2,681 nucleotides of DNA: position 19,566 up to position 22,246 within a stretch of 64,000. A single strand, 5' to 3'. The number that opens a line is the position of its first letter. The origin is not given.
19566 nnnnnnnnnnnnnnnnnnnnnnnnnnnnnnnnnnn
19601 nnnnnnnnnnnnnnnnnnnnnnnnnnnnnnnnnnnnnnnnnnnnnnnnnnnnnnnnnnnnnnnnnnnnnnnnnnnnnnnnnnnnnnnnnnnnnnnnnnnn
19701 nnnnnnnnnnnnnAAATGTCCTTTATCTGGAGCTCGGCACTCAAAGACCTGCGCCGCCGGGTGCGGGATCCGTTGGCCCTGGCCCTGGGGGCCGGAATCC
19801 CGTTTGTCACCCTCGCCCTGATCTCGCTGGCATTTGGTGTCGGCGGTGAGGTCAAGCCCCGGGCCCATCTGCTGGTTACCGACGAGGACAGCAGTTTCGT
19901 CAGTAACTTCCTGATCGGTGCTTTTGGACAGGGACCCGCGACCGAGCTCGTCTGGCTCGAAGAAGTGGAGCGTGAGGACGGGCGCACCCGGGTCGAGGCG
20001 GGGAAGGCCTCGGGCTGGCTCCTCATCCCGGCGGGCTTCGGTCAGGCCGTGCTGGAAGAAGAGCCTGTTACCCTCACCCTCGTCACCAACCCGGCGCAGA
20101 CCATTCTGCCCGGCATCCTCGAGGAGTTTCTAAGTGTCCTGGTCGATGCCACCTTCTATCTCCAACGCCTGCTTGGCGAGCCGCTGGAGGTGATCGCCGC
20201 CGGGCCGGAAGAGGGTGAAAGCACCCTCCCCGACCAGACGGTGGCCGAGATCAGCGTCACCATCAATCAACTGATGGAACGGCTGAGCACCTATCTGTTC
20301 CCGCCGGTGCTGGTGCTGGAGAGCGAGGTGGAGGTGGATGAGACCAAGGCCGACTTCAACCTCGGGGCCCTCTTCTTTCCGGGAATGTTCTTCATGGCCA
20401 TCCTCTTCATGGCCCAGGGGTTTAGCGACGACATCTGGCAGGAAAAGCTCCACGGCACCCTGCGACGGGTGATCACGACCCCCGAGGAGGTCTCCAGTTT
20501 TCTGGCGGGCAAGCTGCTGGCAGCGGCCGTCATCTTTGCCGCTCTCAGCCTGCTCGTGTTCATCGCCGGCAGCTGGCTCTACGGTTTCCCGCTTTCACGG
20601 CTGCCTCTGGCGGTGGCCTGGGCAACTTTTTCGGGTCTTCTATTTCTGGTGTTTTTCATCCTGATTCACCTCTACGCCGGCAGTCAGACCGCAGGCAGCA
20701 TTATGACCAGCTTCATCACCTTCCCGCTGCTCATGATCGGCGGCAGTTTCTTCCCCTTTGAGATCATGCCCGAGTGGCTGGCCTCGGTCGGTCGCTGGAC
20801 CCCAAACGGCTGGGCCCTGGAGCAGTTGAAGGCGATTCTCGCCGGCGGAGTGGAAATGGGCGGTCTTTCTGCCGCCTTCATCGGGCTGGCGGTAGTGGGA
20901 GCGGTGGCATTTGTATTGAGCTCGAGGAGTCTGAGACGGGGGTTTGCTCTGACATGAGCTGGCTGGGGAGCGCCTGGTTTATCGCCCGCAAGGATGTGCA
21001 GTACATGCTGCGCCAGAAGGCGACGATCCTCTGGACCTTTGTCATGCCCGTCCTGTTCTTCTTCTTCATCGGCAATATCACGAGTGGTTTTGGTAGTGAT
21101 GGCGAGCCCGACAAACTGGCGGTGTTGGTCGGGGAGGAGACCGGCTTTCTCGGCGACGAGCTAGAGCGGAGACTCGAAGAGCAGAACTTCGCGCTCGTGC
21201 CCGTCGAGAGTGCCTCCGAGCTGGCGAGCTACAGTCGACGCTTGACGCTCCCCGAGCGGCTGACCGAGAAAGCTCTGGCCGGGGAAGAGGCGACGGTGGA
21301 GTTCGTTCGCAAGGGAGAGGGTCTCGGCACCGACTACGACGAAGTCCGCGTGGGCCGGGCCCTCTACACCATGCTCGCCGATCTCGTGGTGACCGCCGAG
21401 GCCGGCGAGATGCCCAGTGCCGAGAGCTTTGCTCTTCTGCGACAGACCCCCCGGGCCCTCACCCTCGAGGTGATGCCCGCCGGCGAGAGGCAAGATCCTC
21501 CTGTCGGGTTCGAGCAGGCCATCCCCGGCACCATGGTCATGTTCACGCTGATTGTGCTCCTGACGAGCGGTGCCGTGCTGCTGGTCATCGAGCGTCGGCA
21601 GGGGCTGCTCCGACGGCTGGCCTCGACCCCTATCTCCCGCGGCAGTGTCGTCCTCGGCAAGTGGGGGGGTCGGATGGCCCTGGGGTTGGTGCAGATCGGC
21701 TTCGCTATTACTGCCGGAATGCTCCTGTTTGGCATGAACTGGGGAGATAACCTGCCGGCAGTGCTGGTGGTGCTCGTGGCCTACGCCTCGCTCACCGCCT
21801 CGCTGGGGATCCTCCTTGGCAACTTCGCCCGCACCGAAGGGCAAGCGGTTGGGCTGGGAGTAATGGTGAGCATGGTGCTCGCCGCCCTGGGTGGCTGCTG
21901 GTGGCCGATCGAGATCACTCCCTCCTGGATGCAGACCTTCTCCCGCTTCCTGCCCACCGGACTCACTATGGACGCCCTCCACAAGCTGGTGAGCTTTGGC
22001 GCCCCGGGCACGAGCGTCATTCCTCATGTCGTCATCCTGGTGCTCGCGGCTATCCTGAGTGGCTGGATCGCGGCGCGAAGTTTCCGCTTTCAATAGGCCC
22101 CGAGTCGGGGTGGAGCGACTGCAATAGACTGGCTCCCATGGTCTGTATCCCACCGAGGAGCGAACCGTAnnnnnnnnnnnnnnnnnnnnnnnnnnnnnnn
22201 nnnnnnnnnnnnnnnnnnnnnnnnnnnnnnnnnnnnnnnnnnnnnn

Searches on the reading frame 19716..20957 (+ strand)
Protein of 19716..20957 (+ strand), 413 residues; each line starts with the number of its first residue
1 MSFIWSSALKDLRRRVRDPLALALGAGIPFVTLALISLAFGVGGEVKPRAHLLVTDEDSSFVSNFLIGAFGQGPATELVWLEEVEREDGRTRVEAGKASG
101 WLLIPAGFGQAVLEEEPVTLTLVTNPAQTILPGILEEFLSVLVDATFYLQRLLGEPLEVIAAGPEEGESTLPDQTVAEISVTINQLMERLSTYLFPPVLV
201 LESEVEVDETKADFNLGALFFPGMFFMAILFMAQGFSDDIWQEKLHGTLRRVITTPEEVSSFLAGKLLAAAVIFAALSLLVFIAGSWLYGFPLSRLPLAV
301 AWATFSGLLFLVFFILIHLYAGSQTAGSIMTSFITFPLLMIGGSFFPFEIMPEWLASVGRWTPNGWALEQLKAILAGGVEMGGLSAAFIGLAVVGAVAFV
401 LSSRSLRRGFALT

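Call 5: search_protein_families(library=pfam, proteins=[window:19716-20957:+], max_evalue=0.01)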
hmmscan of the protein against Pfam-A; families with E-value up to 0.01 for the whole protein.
window:19716-20957:+ (413 aa): 3 families
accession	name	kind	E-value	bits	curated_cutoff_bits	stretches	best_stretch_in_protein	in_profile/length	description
PF12698.13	ABC2_membrane_3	-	2.4e-27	96.4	31.6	1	28-402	10-345/347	ABC-2 family transporter protein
PF01061.29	ABC2_membrane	-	3.6e-16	59.8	26.9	1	217-374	36-209/211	ABC-2 type transporter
PF12679.13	ABC2_membrane_2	-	4.6e-07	29.8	27.2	1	5-320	1-177/283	ABC-2 family transporter protein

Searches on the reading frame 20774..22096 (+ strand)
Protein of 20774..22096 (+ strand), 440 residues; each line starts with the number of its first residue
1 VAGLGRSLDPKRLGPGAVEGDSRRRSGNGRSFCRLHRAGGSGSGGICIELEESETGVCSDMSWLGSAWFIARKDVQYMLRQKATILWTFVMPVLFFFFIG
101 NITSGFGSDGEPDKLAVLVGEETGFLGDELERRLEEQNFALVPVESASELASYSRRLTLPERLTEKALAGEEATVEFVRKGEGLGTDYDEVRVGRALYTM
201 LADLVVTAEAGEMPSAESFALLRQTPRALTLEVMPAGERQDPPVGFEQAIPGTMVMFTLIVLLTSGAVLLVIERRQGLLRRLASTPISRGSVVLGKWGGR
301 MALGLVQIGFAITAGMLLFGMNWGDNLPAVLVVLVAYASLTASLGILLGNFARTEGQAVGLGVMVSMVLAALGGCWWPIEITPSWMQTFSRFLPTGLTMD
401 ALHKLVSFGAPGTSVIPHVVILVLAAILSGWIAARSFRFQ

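Call 5: search_protein_families(library=pfam, proteins=[window:20774-22096:+], max_evalue=0.01)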
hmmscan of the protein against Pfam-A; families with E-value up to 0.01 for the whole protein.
window:20774-22096:+ (440 aa): 4 families
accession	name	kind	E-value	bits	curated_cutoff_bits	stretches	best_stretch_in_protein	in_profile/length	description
PF12698.13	ABC2_membrane_3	-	6.6e-40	137.7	31.6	1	82-434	1-346/347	ABC-2 family transporter protein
PF01061.29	ABC2_membrane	-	6.7e-23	81.8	26.9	1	249-403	50-207/211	ABC-2 type transporter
PF12679.13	ABC2_membrane_2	-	2.3e-19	70.2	27.2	1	68-374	1-200/283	ABC-2 family transporter protein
PF12730.13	ABC2_membrane_4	-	0.0038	17.7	27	1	249-348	51-158/179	ABC-2 family transporter protein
